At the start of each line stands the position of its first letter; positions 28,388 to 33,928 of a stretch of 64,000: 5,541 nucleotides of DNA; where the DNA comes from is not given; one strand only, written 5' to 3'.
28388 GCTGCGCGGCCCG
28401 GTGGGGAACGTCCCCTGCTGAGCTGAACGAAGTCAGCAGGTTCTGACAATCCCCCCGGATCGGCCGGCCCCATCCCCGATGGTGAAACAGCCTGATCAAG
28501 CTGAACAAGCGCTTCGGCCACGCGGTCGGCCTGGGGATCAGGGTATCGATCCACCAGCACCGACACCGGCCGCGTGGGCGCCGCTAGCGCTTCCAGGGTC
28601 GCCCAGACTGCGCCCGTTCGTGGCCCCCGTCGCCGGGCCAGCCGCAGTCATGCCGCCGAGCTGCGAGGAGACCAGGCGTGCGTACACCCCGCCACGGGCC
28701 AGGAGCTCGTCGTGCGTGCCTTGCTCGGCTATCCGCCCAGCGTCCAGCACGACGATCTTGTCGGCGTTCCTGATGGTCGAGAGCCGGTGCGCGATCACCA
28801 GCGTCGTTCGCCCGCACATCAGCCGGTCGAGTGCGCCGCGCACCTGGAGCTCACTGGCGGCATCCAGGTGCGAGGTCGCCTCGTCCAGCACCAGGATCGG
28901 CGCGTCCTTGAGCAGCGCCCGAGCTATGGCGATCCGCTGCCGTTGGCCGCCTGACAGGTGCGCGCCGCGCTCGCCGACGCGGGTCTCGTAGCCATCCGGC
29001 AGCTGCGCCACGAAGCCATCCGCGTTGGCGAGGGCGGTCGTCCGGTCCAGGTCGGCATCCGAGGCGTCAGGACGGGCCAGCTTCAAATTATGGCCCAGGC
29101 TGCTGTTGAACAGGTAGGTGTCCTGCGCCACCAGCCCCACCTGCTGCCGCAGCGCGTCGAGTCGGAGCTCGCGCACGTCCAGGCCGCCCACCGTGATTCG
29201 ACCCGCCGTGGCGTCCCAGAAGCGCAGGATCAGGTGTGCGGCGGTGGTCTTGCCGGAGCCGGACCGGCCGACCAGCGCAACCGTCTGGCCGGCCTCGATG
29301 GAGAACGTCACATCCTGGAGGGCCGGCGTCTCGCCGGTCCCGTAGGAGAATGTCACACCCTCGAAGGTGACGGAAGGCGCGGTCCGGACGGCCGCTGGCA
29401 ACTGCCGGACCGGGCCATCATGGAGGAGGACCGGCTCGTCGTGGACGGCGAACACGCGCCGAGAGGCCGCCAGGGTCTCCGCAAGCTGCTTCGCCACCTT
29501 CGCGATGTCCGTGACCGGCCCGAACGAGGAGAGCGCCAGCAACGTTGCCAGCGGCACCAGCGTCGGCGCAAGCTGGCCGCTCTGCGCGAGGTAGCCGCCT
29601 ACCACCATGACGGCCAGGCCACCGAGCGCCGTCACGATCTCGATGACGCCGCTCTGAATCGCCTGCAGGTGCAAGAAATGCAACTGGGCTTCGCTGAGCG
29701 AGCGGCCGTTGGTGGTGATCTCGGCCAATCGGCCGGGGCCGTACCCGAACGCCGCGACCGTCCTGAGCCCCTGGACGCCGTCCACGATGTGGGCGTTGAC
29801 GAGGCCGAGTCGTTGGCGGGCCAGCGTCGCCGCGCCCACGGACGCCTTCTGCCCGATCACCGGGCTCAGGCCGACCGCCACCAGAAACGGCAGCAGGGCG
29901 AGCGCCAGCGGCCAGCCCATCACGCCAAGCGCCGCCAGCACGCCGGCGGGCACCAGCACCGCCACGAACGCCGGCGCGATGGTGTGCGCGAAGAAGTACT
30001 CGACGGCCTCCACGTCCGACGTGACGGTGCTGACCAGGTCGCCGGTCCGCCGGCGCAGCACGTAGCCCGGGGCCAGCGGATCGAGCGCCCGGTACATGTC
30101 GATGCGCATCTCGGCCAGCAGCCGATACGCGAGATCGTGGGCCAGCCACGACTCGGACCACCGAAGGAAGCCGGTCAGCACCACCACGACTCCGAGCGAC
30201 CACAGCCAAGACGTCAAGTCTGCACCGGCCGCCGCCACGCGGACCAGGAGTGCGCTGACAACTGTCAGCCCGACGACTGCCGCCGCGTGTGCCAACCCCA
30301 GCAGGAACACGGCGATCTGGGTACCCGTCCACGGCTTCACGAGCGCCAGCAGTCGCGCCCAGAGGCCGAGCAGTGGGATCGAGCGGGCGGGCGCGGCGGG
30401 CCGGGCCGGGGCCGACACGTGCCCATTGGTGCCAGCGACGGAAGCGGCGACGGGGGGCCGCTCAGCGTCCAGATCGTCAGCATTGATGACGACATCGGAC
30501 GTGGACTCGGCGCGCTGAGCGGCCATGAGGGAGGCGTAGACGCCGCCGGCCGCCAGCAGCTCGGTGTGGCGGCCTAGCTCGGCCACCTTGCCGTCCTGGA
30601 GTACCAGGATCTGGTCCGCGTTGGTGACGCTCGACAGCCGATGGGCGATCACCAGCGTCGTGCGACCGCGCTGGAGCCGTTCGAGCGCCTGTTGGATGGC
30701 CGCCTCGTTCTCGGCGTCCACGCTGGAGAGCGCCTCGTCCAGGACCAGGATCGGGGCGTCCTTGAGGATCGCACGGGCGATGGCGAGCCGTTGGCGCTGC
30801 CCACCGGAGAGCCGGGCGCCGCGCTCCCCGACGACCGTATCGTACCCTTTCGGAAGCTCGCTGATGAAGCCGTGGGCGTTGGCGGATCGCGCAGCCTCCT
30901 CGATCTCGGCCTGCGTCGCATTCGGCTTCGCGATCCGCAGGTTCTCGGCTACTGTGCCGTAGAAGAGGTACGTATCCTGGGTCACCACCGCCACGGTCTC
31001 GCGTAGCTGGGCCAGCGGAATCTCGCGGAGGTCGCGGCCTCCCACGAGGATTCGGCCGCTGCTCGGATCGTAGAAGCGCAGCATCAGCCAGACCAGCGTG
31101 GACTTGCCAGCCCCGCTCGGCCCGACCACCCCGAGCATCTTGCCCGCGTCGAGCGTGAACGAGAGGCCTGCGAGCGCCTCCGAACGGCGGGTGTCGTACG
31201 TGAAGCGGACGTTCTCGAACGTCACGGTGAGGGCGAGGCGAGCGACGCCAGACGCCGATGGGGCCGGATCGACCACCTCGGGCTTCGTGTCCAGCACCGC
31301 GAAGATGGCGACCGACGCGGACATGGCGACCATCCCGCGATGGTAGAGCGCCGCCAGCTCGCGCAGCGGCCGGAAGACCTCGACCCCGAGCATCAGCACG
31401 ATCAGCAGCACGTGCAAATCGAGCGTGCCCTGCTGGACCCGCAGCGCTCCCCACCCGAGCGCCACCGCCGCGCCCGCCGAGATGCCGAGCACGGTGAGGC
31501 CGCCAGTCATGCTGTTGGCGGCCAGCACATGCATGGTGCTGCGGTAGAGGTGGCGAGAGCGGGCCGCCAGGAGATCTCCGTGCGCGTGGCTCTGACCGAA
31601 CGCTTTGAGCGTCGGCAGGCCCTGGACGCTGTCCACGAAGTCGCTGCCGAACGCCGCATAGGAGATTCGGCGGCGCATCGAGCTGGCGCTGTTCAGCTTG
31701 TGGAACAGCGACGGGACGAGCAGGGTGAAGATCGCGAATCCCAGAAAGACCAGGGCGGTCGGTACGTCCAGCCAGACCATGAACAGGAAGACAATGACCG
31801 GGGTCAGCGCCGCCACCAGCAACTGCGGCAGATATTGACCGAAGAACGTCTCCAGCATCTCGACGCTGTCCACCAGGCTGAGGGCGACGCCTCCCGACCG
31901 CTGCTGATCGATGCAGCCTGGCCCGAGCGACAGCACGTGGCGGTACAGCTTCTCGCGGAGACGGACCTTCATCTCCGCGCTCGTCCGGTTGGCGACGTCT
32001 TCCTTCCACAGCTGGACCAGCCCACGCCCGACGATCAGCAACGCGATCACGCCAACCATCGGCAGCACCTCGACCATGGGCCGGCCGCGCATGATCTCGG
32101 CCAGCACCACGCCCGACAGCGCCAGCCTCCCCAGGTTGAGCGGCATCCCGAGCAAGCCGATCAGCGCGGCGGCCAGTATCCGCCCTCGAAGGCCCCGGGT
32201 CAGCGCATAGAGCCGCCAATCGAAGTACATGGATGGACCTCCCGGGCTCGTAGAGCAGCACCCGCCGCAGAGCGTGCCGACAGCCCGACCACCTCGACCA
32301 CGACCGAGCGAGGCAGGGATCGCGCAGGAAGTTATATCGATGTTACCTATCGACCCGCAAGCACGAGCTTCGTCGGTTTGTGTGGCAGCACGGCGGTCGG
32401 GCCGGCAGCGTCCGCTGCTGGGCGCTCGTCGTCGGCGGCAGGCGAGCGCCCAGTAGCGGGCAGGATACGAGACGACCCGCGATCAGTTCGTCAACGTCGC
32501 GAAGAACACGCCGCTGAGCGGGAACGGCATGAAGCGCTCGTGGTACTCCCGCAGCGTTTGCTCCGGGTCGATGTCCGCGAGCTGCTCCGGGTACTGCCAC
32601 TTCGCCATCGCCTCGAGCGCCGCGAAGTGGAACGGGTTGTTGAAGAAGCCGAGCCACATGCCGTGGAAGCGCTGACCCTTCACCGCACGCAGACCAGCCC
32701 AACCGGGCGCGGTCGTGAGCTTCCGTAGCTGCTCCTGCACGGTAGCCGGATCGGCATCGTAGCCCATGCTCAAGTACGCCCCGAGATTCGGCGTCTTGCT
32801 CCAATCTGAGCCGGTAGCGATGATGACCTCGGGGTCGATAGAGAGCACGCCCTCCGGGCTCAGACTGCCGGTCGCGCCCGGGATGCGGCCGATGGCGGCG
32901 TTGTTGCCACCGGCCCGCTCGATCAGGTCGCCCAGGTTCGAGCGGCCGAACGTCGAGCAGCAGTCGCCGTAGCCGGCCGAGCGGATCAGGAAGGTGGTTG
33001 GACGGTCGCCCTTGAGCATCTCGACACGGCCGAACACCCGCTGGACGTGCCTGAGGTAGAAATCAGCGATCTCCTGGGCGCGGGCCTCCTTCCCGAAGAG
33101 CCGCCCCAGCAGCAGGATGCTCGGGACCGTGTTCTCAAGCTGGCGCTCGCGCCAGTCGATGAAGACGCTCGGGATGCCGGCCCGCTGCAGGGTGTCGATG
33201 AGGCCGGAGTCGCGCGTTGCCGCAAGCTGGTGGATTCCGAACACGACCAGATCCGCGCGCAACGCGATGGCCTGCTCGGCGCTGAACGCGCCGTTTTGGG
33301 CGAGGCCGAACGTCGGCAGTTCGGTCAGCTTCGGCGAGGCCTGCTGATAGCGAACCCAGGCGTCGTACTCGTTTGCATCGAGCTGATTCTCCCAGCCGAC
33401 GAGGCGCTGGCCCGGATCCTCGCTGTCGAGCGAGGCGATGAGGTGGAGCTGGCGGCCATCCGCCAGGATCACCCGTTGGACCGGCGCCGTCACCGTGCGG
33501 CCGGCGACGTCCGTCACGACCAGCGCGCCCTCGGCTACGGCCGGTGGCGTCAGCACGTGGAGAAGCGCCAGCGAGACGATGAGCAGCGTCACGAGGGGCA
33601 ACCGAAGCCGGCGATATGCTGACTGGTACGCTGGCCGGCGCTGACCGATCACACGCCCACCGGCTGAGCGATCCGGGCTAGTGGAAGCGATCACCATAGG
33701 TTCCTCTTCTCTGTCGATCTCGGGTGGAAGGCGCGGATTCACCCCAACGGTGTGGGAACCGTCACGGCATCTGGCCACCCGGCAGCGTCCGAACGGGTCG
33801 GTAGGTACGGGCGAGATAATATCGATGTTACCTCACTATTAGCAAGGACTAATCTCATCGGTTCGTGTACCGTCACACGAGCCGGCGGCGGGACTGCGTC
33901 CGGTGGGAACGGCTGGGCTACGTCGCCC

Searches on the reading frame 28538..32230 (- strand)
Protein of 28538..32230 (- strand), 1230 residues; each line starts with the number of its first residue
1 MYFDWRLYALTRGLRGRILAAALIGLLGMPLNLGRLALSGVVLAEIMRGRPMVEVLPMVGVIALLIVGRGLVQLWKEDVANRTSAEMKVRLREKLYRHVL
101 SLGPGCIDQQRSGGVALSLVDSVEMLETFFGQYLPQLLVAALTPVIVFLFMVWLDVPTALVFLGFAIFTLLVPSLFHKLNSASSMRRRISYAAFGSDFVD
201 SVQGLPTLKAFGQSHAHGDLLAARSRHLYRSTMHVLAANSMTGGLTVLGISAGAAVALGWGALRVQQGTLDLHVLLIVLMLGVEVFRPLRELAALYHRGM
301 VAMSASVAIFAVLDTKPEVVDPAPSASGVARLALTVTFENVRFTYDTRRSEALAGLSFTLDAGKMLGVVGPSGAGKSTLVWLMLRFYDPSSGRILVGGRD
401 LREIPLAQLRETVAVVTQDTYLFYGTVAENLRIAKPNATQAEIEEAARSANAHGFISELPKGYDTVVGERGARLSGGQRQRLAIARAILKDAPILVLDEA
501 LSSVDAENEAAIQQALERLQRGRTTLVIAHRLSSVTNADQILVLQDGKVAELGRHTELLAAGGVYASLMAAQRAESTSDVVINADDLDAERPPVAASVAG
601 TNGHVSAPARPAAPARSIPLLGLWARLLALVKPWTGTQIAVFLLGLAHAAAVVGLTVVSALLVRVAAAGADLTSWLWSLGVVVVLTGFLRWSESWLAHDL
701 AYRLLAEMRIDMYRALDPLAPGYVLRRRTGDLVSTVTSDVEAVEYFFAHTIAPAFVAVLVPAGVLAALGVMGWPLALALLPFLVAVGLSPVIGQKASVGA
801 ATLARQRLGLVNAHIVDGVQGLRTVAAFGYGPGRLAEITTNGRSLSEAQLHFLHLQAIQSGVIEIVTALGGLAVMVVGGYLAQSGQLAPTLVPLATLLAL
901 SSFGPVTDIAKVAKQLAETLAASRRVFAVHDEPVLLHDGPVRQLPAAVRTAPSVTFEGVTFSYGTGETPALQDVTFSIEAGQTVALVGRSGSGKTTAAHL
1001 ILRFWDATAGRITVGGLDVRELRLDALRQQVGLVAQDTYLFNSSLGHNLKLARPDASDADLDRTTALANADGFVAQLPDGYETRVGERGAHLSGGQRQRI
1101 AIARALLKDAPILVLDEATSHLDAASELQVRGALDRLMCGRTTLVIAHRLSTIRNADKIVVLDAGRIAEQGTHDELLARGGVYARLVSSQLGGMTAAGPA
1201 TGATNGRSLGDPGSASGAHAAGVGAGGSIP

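Call 38: search_protein_families(library=pfam, proteins=[window:28538-32230:-], max_evalue=0.0001)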
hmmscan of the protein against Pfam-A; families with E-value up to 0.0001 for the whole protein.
window:28538-32230:- (1230 aa): 8 families
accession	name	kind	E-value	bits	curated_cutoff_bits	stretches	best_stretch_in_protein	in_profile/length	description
PF00005.33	ABC_tran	-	1.6e-64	217.1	25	2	354-501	2-136/137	ABC transporter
PF00664.28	ABC_membrane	-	2.1e-50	172.4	28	2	646-894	9-263/274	ABC transporter transmembrane region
PF02463.25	SMC_N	-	8.9e-14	51.9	40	1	458-543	135-210/220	RecF/RecN/SMC N terminal domain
PF13191.12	AAA_16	-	9.1e-08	33.2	32.6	1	364-527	25-166/167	AAA ATPase domain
PF13555.12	AAA_29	-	3e-06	27.3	27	0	363-380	23-39/61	P-loop containing region of AAA domain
PF13401.12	AAA_22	-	9e-06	26.5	27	0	364-500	6-93/130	AAA domain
PF09818.15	ABC_ATPase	-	2.4e-05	23.9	23.2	0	440-505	125-189/283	P-loop domain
PF03193.22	RsgA_GTPase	-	8.8e-05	22.8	30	0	344-380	88-123/174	RsgA GTPase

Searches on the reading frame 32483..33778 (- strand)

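Call 38: search_protein_families(library=pfam, proteins=[window:32483-33778:-], max_evalue=0.0001)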
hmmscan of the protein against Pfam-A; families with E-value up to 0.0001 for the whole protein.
window:32483-33778:- (431 aa): 1 family
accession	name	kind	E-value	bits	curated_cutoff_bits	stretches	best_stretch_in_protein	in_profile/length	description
PF01497.23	Peripla_BP_2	-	4.6e-11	43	27.5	1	141-370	27-227/235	Periplasmic binding protein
